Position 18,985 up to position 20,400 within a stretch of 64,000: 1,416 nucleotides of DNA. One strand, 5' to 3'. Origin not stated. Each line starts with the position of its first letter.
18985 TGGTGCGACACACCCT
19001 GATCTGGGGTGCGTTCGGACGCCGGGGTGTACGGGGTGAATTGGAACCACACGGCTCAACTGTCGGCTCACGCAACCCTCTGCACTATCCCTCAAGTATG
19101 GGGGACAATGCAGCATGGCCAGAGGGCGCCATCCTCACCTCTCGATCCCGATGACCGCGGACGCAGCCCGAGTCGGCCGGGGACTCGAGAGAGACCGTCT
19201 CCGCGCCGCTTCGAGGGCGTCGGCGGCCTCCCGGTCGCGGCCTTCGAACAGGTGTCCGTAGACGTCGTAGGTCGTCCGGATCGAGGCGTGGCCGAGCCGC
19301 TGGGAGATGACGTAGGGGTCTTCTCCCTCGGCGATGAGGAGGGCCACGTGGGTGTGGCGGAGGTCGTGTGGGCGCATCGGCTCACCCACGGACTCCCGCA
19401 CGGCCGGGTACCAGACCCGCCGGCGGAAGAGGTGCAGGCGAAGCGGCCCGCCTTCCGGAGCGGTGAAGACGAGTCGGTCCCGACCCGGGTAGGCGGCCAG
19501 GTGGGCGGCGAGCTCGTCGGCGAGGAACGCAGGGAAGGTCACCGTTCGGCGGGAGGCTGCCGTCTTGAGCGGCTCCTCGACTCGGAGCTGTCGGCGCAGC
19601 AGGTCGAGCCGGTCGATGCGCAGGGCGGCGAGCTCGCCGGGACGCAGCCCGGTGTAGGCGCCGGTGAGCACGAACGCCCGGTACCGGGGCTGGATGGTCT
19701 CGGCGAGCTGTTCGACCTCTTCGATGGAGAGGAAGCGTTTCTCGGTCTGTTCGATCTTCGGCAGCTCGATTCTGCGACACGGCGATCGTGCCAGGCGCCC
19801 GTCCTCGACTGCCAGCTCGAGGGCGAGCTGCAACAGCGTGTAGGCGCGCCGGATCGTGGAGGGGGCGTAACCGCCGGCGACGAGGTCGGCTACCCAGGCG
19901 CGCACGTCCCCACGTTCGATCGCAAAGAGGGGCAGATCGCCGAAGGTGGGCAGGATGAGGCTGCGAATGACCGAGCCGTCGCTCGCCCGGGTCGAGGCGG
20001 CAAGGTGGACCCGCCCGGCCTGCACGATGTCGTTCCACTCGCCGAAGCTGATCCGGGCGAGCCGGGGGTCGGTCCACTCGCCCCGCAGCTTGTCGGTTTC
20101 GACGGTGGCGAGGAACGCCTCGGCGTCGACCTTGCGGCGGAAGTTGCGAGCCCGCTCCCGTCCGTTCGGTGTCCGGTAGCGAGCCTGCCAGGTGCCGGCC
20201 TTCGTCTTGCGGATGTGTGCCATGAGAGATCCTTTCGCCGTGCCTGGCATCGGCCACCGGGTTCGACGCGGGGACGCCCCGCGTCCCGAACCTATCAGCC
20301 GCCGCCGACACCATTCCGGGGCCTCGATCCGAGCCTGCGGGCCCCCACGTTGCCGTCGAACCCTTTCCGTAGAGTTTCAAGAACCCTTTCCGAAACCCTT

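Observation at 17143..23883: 6.6-kb integrative island inserted in the 3' end of tRNA-Ala(GGC), delimited by a 62-bp direct repeat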

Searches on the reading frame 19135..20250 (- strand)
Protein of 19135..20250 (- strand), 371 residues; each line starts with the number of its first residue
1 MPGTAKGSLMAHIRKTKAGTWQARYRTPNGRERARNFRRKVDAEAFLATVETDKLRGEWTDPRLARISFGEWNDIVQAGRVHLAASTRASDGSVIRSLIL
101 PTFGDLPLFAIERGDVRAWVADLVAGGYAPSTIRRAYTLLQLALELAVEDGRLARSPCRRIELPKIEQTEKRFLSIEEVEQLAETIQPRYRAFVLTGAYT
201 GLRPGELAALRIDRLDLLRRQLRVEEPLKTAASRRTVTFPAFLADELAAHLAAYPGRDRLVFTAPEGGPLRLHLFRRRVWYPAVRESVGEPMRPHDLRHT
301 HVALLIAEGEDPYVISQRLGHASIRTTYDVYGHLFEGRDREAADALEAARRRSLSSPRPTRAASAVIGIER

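Call 7: search_protein_families(library=pfam, proteins=[window:19135-20250:-], max_evalue=0.01)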
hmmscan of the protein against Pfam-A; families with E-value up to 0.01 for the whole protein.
window:19135-20250:- (371 aa): 2 families
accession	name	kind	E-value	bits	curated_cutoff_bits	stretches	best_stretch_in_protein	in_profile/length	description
PF00589.27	Phage_integrase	-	5.6e-19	69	27.1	1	173-335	2-169/172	Phage integrase family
PF14659.12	Phage_int_SAM_3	-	0.00089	19.9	22.6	1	82-123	16-57/58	Phage integrase, N-terminal SAM-like domain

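Call 12: find_encoding_contigs(protein=window:19135-20250:-, flank=10000, max_places=6)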
Protein window:19135-20250:- (371 aa): no gene with exactly this product is on record in the collection.

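Call 13: find_homologous_proteins(query=window:19135-20250:-)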
Query window:19135-20250:- (371 aa): 2127 proteins with E <= 0.001 among 8000 candidates; the best 120 are listed.
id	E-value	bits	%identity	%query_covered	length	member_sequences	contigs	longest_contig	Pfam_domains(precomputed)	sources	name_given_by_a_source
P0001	8.8e-232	786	99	98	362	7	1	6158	PF26003.1,PF00589.28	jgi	-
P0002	1.7e-196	670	85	97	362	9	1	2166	PF26003.1,PF00589.28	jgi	-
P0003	1.1e-189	648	84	94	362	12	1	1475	PF26003.1,PF00589.28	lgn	-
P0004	2.5e-188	643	82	97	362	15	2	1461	PF26003.1,PF00589.28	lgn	-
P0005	2.9e-188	643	83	97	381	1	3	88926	PF26003.1,PF00589.28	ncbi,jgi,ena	ncbi:MAG TPA: tyrosine-type recombinase/integrase [Acidimicrobiia bacterium]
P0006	1.1e-186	638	82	97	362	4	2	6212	PF26003.1,PF00589.28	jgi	jgi:integrase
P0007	1.2e-184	631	84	93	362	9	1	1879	PF26003.1,PF00589.28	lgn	-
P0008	2.6e-182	624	82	93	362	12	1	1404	PF26003.1,PF00589.28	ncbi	-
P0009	4.3e-182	623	81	95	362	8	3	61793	PF26003.1,PF00589.28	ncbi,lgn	-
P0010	5.5e-182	623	83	89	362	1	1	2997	PF14659.13,PF26003.1,PF00589.28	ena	-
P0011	2.7e-181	620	80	95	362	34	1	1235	PF14659.13,PF26003.1,PF00589.28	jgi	-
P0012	2.8e-181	620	81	95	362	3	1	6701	PF26003.1,PF00589.28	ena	-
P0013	3.3e-181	620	81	94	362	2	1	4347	PF26003.1,PF00589.28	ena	-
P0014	2.3e-180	617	80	97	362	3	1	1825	PF26003.1,PF00589.28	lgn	-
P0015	1.8e-179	614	81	89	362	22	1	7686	PF26003.1,PF00589.28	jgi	jgi:integrase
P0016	2.2e-179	614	79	97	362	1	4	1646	PF26003.1,PF00589.28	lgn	-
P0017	2.6e-179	614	82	89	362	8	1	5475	PF14659.13,PF26003.1,PF00589.28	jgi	jgi:integrase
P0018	7.4e-178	609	78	95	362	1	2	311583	PF26003.1,PF00589.28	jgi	jgi:integrase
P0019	2.1e-174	598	76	96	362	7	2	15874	PF26003.1,PF00589.28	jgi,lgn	jgi:integrase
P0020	2.2e-170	584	74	97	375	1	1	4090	PF26003.1,PF00589.28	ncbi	ncbi:MAG: tyrosine-type recombinase/integrase [Acidimicrobiia bacterium]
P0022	1.8e-162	558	72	96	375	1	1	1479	PF26003.1,PF00589.28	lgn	-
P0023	8.6e-162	556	75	91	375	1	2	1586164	PF26003.1,PF00589.28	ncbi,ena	-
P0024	1.5e-161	555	74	94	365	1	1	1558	PF14659.13,PF26003.1,PF00589.28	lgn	-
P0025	1.2e-160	552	76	89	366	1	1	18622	PF26003.1,PF00589.28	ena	-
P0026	1.4e-160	552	71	96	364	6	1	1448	PF26003.1,PF00589.28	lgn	-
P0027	6.6e-160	550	72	92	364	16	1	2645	PF26003.1,PF00589.28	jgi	-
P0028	4.2e-159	547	71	91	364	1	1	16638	PF26003.1,PF00589.28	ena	-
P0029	6.0e-159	547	73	90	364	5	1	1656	PF26003.1,PF00589.28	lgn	-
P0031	1.8e-156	539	68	97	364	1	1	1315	PF26003.1,PF00589.28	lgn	-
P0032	6.3e-152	524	70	95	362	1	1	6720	PF14659.13,PF26003.1,PF00589.28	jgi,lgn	jgi:integrase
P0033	8.1e-151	520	70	93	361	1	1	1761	PF22022.3,PF26003.1,PF00589.28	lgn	-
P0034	7.5e-150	517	78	82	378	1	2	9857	PF26003.1,PF00589.28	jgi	jgi:integrase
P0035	2.1e-146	506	80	78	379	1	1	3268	PF14659.13,PF26003.1,PF00589.28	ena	-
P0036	3.4e-146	505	70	91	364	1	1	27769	PF14659.13,PF26003.1,PF00589.28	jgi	jgi:integrase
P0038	6.3e-131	455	61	96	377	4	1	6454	PF14659.13,PF26003.1,PF00589.28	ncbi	-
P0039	4.5e-128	445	79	71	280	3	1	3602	PF14659.13,PF26003.1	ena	-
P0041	2.5e-123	430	59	94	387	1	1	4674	PF14659.13,PF22022.3,PF26003.1,PF00589.28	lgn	-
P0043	1.2e-121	424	81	67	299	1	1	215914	PF26003.1,PF00589.28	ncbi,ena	-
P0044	3.0e-121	423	68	77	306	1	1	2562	PF22022.3,PF26003.1,PF00589.28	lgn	-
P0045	2.1e-120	420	80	67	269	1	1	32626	PF26003.1,PF00589.28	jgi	-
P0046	2.3e-120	420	59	92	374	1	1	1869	PF14659.13,PF26003.1,PF00589.28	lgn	-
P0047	4.1e-118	413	57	98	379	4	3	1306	PF14659.13,PF22022.3,PF26003.1,PF00589.28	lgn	-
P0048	4.5e-118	412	57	96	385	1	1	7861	PF14659.13,PF22022.3,PF26003.1,PF00589.28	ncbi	-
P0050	2.9e-117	410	78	66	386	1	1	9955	PF14659.13,PF26003.1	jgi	jgi:integrase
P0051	1.4e-116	407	56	98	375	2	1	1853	PF14659.13,PF26003.1,PF00589.28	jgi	-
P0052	4.7e-116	406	60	91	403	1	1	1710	PF26003.1,PF00589.28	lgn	-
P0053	4.7e-116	406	57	92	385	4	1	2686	PF22022.3,PF26003.1,PF00589.28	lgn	-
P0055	1.4e-115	404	57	96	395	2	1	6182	PF26003.1,PF00589.28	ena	-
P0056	2.7e-115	403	54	96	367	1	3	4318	PF14659.13,PF26003.1,PF00589.28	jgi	jgi:integrase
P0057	3.4e-115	403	54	98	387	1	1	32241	PF22022.3,PF26003.1,PF00589.28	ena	-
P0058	1.2e-114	401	53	97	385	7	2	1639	PF14659.13,PF22022.3,PF26003.1,PF00589.28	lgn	-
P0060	2.9e-114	400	55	92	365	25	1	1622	PF14659.13,PF26003.1,PF00589.28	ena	-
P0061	3.5e-114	400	54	96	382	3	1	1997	PF26003.1,PF00589.28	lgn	-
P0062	5.3e-114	399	56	97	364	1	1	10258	PF14659.13,PF26003.1,PF00589.28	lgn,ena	-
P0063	5.9e-114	399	53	96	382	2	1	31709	PF22022.3,PF26003.1,PF00589.28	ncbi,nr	ncbi:MAG: tyrosine-type recombinase/integrase [Acidimicrobiia bacterium]|nr:tyrosine-type recombinas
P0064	6.9e-114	399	53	97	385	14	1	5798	PF26003.1,PF00589.28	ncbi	ncbi:MAG: tyrosine-type recombinase/integrase [Acidimicrobiia bacterium]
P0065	7.3e-114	399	55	96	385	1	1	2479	PF14659.13,PF22022.3,PF26003.1,PF00589.28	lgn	-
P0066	7.7e-114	398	52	97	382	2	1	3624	PF26003.1,PF00589.28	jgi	-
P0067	8.6e-114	398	53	98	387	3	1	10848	PF22022.3,PF26003.1,PF00589.28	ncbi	-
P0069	2.3e-113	397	55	98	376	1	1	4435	PF14659.13,PF26003.1,PF00589.28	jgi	jgi:integrase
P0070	4.1e-113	396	53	98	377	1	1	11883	PF22022.3,PF26003.1,PF00589.28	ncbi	-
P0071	4.8e-113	396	54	97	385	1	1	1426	PF14659.13,PF22022.3,PF26003.1,PF00589.28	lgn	-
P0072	5.4e-113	396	53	99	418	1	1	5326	PF26003.1,PF00589.28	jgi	jgi:integrase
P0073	6.0e-113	396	54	97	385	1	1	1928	PF22022.3,PF26003.1,PF00589.28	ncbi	ncbi:MAG: tyrosine-type recombinase/integrase [Acidimicrobiia bacterium]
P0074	6.0e-113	396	58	91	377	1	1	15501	PF14659.13,PF26003.1,PF00589.28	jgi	-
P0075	6.9e-113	395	55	94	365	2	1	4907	PF14659.13,PF26003.1,PF00589.28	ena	-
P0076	7.6e-113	395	56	98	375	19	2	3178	PF14659.13,PF26003.1,PF00589.28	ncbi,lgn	-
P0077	8.1e-113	395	57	91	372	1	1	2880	PF14659.13,PF26003.1,PF00589.28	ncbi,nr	ncbi:MAG TPA: site-specific integrase [Acidimicrobiia bacterium]|nr:site-specific integrase [Acidimi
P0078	1.5e-112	394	53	97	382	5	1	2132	PF26003.1,PF00589.28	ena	-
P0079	1.8e-112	394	51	99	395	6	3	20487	PF26003.1,PF00589.28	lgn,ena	-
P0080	3.7e-112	393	53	97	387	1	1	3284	PF14659.13,PF22022.3,PF26003.1,PF00589.28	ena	-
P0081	4.2e-112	393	54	97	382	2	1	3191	PF22022.3,PF26003.1,PF00589.28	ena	-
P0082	4.7e-112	393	52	99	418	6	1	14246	PF26003.1,PF00589.28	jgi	jgi:integrase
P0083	4.9e-112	393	52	97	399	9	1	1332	PF22022.3,PF26003.1,PF00589.28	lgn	-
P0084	5.6e-112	392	52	97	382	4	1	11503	PF26003.1,PF00589.28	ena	-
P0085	5.8e-112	392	54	98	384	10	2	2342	PF22022.3,PF26003.1,PF00589.28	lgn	-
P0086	7.4e-112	392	55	98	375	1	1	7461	PF14659.13,PF26003.1,PF00589.28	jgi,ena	-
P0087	1.5e-111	391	57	95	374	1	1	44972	PF14659.13,PF26003.1,PF00589.28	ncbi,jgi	jgi:integrase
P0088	2.1e-111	390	53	96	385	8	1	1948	PF22022.3,PF26003.1,PF00589.28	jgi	-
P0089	2.8e-111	390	54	92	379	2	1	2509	PF14659.13,PF22022.3,PF26003.1,PF00589.28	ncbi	-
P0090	3.6e-111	390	53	93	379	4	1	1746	PF14659.13,PF26003.1,PF00589.28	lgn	-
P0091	3.7e-111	390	56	91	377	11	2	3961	PF14659.13,PF26003.1,PF00589.28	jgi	jgi:integrase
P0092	3.8e-111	390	54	91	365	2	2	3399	PF14659.13,PF26003.1,PF00589.28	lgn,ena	-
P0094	5.0e-111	389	56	93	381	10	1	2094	PF14659.13,PF26003.1,PF00589.28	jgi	jgi:integrase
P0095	7.7e-111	389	56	92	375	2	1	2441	PF14659.13,PF26003.1,PF00589.28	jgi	jgi:integrase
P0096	9.8e-111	388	52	95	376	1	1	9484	PF14659.13,PF22022.3,PF26003.1,PF00589.28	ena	-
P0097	1.1e-110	388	53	98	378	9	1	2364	PF14659.13,PF26003.1,PF00589.28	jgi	jgi:integrase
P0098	1.2e-110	388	52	98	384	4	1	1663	PF22022.3,PF26003.1,PF00589.28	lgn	-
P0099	1.2e-110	388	53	96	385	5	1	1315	PF22022.3,PF26003.1,PF00589.28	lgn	-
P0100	1.5e-110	388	55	98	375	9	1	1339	PF14659.13,PF26003.1,PF00589.28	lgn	-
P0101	2.1e-110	387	56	95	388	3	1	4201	PF14659.13,PF26003.1,PF00589.28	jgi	jgi:integrase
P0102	2.3e-110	387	56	91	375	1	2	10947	PF14659.13,PF26003.1,PF00589.28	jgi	jgi:integrase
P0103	2.6e-110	387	53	97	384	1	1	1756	PF26003.1,PF00589.28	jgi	jgi:integrase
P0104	4.3e-110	386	52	96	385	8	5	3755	PF22022.3,PF26003.1,PF00589.28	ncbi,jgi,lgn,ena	jgi:integrase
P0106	5.3e-110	386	55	96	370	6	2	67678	PF14659.13,PF26003.1,PF00589.28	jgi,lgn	jgi:integrase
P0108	7.2e-110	385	56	93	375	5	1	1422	PF14659.13,PF26003.1,PF00589.28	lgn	-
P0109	7.7e-110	385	56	91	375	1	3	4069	PF14659.13,PF26003.1,PF00589.28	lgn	-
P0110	9.1e-110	385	54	92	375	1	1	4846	PF14659.13,PF26003.1,PF00589.28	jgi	jgi:integrase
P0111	1.7e-109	384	53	96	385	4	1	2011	PF14659.13,PF22022.3,PF26003.1,PF00589.28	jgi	jgi:integrase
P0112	1.8e-109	384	54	94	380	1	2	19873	PF14659.13,PF26003.1,PF00589.28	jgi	jgi:integrase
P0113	2.1e-109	384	52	98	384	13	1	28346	PF22022.3,PF26003.1,PF00589.28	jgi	jgi:integrase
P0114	2.1e-109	384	54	93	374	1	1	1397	PF14659.13,PF22022.3,PF26003.1,PF00589.28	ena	-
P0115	2.4e-109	384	56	92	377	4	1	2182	PF14659.13,PF26003.1,PF00589.28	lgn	-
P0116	5.3e-109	383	53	96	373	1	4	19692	PF26003.1,PF00589.28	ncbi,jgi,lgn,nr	ncbi:MAG: site-specific integrase [Actinobacteria bacterium]|nr:site-specific integrase [Actinomycet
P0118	6.7e-109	382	54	93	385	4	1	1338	PF22022.3,PF26003.1,PF00589.28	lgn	-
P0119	7.4e-109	382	55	91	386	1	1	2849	PF14659.13,PF26003.1,PF00589.28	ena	-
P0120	8.0e-109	382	53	95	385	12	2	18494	PF22022.3,PF26003.1,PF00589.28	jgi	jgi:integrase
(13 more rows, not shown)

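Call 14: find_encoding_contigs(protein=P0001, flank=10000, max_places=4)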
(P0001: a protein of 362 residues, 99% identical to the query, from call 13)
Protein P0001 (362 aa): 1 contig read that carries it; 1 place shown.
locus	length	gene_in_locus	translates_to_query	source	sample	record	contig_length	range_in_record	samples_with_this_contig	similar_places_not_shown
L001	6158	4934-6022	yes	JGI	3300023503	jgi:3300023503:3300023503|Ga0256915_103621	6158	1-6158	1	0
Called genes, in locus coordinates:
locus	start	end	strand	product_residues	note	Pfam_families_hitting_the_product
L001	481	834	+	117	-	PF00583:Acetyltransf_1 (weak), PF14542:Acetyltransf_CG (faint)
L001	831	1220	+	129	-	PF13751:DDE_Tnp_1_6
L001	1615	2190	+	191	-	PF13338:AbiEi_4, PF09407:AbiEi_1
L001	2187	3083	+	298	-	PF08843:AbiEii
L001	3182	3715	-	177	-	PF00293:NUDIX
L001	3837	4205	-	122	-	PF02810:SEC-C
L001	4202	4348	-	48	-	-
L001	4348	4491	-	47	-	-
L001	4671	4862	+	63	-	-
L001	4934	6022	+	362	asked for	PF26003:Integrase_N_phage, PF00589:Phage_integrase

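Call 15: find_encoding_contigs(protein=P0005, flank=10000, max_places=4)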
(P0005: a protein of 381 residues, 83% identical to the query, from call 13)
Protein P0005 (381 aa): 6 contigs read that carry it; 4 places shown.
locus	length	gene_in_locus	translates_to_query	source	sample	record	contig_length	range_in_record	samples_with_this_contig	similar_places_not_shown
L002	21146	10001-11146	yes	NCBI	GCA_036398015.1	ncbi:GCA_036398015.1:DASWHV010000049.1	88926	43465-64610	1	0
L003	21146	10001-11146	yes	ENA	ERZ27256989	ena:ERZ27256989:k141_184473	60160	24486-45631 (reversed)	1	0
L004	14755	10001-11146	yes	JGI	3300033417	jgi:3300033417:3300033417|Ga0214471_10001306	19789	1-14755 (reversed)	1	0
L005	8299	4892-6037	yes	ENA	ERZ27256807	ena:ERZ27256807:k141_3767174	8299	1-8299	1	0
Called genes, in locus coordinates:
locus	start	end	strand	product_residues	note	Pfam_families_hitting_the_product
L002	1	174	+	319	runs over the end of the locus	PF02423:OCD_Mu_crystall, PF01488:Shikimate_DH, PF03807:F420_oxidored (weak)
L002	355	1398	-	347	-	PF02129:Peptidase_S15 (weak), PF20434:BD-FAE, PF07859:Abhydrolase_3, PF00326:Peptidase_S9 (weak)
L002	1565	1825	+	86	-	-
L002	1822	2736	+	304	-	PF05065:Phage_capsid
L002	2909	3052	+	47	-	-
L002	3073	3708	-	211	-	-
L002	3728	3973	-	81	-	-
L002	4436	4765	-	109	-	-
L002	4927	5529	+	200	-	-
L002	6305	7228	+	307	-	-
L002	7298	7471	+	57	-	-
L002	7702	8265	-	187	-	-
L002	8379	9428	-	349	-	-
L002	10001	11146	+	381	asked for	PF26003:Integrase_N_phage, PF00589:Phage_integrase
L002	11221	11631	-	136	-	PF02410:RsfS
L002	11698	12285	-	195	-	PF01467:CTP_transf_like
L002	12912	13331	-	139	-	PF00072:Response_reg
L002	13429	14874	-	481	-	PF05762:VWA_CoxE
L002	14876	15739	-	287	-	PF13191:AAA_16 (faint), PF07724:AAA_2 (faint), PF13401:AAA_22 (faint), PF00004:AAA, PF07726:AAA_3 (faint), PF07728:AAA_5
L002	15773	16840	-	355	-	-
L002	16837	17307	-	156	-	PF04542:Sigma70_r2, PF08281:Sigma70_r4_2, PF04545:Sigma70_r4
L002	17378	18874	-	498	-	PF00171:Aldedh (weak)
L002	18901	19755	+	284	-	PF01135:PCMT (weak), PF01209:Ubie_methyltran, PF05175:MTS, PF13489:Methyltransf_23, PF13847:Methyltransf_31, PF08241:Methyltransf_11, PF08242:Methyltransf_12, PF13649:Methyltransf_25, +1 more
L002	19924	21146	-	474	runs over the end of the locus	PF01139:RtcB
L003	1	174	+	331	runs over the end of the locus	PF02423:OCD_Mu_crystall, PF01488:Shikimate_DH, PF03807:F420_oxidored (weak)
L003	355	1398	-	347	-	PF02129:Peptidase_S15 (weak), PF20434:BD-FAE, PF07859:Abhydrolase_3, PF00326:Peptidase_S9 (weak)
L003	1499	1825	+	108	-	-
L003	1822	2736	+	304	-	PF05065:Phage_capsid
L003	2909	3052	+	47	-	-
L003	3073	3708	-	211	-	-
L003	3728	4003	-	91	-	-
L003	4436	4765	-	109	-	-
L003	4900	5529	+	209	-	-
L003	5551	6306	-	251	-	-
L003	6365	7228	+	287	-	-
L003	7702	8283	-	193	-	-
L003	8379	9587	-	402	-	-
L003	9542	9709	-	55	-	-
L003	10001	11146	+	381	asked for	PF26003:Integrase_N_phage, PF00589:Phage_integrase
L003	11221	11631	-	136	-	PF02410:RsfS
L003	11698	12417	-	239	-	PF01467:CTP_transf_like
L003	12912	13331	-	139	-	PF00072:Response_reg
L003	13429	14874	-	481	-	PF05762:VWA_CoxE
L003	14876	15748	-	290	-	PF13191:AAA_16 (faint), PF07724:AAA_2 (faint), PF13401:AAA_22 (faint), PF00004:AAA, PF07726:AAA_3 (faint), PF07728:AAA_5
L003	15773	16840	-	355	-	-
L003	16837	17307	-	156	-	PF04542:Sigma70_r2, PF08281:Sigma70_r4_2, PF04545:Sigma70_r4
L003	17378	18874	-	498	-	PF00171:Aldedh (weak)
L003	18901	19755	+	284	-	PF01135:PCMT (weak), PF01209:Ubie_methyltran, PF05175:MTS, PF13489:Methyltransf_23, PF13847:Methyltransf_31, PF08241:Methyltransf_11, PF08242:Methyltransf_12, PF13649:Methyltransf_25, +1 more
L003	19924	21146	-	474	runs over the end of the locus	PF01139:RtcB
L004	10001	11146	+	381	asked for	PF26003:Integrase_N_phage, PF00589:Phage_integrase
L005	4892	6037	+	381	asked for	PF26003:Integrase_N_phage, PF00589:Phage_integrase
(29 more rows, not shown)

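Call 16: find_encoding_contigs(protein=P0018, flank=10000, max_places=4)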
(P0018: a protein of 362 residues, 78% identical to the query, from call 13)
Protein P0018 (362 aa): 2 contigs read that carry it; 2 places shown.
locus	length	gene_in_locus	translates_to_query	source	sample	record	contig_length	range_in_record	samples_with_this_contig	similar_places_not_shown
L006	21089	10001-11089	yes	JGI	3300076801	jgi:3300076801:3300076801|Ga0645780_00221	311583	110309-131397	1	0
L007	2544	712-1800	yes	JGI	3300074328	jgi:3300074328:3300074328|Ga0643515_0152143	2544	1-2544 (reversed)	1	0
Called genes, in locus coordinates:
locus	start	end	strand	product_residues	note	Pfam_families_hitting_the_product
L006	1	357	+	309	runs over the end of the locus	PF00005:ABC_tran, PF13304:AAA_21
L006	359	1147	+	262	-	PF12679:ABC2_membrane_2 (weak), PF10920:DUF2705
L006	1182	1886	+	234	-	PF00072:Response_reg, PF00486:Trans_reg_C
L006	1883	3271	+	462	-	PF00672:HAMP, PF00512:HisKA, PF13581:HATPase_c_2, PF02518:HATPase_c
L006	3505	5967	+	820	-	PF03176:MMPL, PF12349:Sterol-sensing (faint), PF03176:MMPL, PF02460:Patched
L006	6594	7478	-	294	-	-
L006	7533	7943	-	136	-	-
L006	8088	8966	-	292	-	-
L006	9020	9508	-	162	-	-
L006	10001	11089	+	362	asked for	PF26003:Integrase_N_phage, PF00589:Phage_integrase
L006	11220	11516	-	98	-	PF02410:RsfS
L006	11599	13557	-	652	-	-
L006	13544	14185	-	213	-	PF01467:CTP_transf_like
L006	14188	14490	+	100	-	-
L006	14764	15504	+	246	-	PF00378:ECH_1, PF16113:ECH_2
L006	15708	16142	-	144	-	PF00072:Response_reg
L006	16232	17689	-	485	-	PF05762:VWA_CoxE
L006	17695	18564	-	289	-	PF13191:AAA_16 (weak), PF07724:AAA_2 (faint), PF00004:AAA, PF07726:AAA_3 (faint), PF07728:AAA_5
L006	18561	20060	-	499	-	PF00171:Aldedh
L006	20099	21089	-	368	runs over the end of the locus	PF00696:AA_kinase, PF01472:PUA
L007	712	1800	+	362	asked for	PF26003:Integrase_N_phage, PF00589:Phage_integrase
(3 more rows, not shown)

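Call 22: search_protein_families(library=ncbifam, proteins=[window:19135-20223:-], max_evalue=0.01)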
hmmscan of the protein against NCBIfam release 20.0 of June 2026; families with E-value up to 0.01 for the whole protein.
window:19135-20223:- (362 aa): 9 families
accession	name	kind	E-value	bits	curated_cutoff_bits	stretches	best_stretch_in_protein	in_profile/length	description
NF040815.2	recomb_XerA_Arch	equivalog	2.8e-24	86.1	220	1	102-324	38-253/263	site-specific tyrosine recombinase/integron integrase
TIGR02224.1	recomb_XerC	equivalog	1.7e-20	73.6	335.15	1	99-325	41-277/295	tyrosine recombinase XerC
NF001399.0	PRK00283.1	subfamily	5.7e-18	65.2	279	1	100-332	49-290/300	tyrosine recombinase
TIGR02225.1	recomb_XerD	equivalog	5.4e-16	58.8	329.6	1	101-326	40-275/290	site-specific tyrosine recombinase XerD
TIGR02249.1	integrase_gron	subfamily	1.8e-12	47.3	265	2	261-328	232-303/315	integron integrase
NF003462.0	PRK05084.1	equivalog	1.3e-08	34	267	1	276-338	296-357/360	tyrosine recombinase XerS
NF002331.0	PRK01287.1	subfamily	1.5e-05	24.2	371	1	141-324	117-311/365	site-specific tyrosine recombinase XerC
NF007370.0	PRK09870.1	subfamily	0.00012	21.7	221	1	159-319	7-174/200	tyrosine-type DNA invertase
NF011946.0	PRK15417.1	equivalog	0.00034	19.9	435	1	273-337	263-327/337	integron integrase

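Call 24: search_protein_families(library=phrogs, proteins=[window:19135-20223:-], max_evalue=0.01)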
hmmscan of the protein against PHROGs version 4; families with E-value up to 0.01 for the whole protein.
window:19135-20223:- (362 aa): 3 families
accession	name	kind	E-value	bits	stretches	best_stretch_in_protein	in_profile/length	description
phrog_1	-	integration and excision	2.1e-73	249.6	1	5-343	117-453/611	integrase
phrog_216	-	integration and excision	3e-27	96.5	1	122-344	13-243/301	integrase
phrog_7685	-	integration and excision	4.7e-12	47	1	278-338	176-236/240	integrase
